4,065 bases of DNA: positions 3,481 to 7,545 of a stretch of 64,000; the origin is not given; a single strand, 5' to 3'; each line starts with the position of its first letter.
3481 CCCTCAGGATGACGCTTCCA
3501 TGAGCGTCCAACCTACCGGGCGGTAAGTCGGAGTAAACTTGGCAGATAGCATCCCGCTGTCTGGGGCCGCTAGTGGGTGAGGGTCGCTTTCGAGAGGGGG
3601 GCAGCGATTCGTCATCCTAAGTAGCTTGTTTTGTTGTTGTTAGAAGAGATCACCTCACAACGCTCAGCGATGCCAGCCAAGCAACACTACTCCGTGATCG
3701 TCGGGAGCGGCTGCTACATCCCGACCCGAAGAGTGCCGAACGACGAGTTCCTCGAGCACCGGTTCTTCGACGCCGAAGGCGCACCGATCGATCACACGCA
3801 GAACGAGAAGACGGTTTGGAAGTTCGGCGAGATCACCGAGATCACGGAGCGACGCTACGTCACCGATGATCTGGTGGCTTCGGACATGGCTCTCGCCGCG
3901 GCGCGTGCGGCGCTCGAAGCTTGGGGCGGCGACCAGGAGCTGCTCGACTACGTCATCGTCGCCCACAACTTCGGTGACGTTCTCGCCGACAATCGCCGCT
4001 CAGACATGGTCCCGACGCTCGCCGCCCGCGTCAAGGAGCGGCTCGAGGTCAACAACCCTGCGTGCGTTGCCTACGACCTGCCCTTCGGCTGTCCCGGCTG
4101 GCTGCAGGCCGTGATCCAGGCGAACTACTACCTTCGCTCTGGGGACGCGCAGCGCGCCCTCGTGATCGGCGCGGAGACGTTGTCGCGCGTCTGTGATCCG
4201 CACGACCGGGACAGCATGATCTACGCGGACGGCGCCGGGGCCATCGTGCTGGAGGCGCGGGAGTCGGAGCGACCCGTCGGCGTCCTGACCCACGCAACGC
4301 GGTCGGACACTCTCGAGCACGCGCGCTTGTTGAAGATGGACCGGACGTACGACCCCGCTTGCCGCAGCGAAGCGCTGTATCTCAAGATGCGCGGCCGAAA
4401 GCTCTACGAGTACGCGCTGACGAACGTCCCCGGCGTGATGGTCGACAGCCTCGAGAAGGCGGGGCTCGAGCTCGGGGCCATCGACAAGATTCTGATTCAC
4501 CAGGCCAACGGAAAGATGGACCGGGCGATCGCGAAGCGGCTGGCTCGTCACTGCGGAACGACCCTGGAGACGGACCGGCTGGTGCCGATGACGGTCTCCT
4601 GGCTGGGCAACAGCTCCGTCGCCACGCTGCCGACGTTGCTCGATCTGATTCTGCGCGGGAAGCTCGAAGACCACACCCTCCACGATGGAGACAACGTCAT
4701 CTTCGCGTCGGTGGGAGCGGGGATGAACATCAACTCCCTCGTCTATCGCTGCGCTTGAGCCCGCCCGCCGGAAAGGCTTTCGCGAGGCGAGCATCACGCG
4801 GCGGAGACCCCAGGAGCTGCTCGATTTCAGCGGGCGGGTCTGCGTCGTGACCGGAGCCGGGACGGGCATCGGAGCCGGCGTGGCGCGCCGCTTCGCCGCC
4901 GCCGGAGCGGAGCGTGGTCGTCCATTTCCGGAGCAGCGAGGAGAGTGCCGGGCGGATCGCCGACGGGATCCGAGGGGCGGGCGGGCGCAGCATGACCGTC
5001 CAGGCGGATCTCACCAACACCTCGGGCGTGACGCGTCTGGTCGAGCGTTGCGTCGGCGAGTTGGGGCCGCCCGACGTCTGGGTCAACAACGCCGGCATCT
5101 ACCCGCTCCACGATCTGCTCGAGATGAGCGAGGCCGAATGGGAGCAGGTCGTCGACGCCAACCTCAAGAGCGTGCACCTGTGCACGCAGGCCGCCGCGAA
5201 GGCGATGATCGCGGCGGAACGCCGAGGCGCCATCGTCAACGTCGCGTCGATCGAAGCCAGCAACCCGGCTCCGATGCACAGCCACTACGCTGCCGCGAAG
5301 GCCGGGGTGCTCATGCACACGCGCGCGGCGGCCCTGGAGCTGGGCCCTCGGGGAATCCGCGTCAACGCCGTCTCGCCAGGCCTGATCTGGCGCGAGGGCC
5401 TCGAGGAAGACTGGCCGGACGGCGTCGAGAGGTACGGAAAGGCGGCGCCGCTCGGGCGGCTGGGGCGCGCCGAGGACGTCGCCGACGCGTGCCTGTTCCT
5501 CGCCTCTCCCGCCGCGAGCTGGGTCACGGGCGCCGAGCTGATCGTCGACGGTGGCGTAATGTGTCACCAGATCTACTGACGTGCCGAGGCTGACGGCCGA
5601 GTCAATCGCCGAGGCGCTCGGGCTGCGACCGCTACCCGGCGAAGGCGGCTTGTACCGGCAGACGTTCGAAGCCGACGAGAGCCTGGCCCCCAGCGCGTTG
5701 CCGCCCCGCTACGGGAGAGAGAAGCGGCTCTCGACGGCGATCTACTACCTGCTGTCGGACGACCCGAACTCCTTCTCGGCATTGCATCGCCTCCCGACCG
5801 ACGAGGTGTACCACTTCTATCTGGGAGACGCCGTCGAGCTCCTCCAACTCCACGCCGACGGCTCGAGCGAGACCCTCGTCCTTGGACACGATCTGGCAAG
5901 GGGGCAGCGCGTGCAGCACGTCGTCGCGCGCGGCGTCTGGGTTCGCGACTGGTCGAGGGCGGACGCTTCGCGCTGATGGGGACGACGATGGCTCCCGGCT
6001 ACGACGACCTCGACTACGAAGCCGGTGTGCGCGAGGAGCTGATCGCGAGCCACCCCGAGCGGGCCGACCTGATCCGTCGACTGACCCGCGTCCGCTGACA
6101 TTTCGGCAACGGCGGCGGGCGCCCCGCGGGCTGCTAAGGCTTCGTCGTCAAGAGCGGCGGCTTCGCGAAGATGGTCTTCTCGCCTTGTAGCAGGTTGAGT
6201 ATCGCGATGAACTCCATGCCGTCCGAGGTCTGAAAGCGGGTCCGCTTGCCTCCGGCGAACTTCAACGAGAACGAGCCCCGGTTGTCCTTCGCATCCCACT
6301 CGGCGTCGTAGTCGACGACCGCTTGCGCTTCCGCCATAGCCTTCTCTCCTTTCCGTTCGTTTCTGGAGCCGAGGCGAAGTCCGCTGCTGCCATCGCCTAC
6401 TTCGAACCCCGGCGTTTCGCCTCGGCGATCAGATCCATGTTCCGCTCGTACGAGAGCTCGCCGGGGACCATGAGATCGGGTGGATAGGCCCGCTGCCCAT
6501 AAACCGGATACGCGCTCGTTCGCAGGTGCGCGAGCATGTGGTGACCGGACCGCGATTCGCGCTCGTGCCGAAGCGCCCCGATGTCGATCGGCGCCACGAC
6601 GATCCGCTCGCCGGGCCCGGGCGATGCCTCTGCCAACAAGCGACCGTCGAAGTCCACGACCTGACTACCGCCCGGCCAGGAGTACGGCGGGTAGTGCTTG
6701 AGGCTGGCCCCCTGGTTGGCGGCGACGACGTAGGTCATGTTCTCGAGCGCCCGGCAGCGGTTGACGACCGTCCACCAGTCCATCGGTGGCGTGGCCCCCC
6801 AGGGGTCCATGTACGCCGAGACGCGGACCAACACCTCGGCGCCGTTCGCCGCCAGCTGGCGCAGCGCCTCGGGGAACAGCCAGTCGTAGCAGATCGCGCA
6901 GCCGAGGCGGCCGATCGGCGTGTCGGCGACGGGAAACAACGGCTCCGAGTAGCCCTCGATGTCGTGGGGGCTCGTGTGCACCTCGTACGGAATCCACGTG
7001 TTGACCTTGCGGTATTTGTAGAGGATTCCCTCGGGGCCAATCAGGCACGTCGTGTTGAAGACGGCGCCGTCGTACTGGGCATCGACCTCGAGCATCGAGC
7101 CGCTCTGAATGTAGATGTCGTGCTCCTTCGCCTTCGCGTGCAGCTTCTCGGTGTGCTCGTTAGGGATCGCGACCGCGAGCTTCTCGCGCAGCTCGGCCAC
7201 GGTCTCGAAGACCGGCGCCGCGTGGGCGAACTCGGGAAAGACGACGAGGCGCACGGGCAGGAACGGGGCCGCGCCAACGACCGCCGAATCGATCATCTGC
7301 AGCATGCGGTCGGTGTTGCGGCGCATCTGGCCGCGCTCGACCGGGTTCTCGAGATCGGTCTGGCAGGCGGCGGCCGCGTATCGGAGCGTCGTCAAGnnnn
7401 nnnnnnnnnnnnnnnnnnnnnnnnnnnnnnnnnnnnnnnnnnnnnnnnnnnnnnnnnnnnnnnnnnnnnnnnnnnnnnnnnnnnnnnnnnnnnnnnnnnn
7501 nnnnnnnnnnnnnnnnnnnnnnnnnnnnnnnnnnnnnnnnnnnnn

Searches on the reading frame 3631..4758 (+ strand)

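Call 62: search_protein_families(library=pfam, proteins=[window:3631-4758:+], max_evalue=0.0001)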
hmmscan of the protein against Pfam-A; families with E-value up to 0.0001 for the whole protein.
window:3631-4758:+ (375 aa): 2 families
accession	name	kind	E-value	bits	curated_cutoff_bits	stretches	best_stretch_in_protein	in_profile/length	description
PF08545.16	ACP_syn_III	-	1.8e-18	66.6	24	1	148-221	1-74/80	3-Oxoacyl-[acyl-carrier-protein (ACP)] synthase III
PF08541.16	ACP_syn_III_C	-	2e-12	47.5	26.6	1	274-373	1-89/90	3-Oxoacyl-[acyl-carrier-protein (ACP)] synthase III C terminal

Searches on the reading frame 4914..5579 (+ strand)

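Call 62: search_protein_families(library=pfam, proteins=[window:4914-5579:+], max_evalue=0.0001)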
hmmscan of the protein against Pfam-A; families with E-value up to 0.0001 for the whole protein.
window:4914-5579:+ (221 aa): 4 families
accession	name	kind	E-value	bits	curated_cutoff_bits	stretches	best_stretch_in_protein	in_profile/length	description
PF13561.12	adh_short_C2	-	1.9e-54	185.2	27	1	9-215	30-235/236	Enoyl-(Acyl carrier protein) reductase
PF00106.31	adh_short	-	7.5e-40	136.9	26.6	1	3-158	28-182/195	short chain dehydrogenase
PF08659.16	KR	-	1.9e-05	25.1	22.6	1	8-130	37-154/180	KR domain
PF23441.1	SDR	-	4.3e-05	23.5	27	1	115-216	153-256/258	SDR-like rossmann domain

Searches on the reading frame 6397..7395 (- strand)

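Call 62: search_protein_families(library=pfam, proteins=[window:6397-7395:-], max_evalue=0.0001)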
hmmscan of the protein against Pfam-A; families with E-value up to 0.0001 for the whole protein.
window:6397-7395:- (332 aa): 1 family
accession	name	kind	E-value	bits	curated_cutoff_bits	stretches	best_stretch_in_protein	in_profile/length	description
PF00795.27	CN_hydrolase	-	1.9e-38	132.7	23.2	1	9-275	3-251/256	Carbon-nitrogen hydrolase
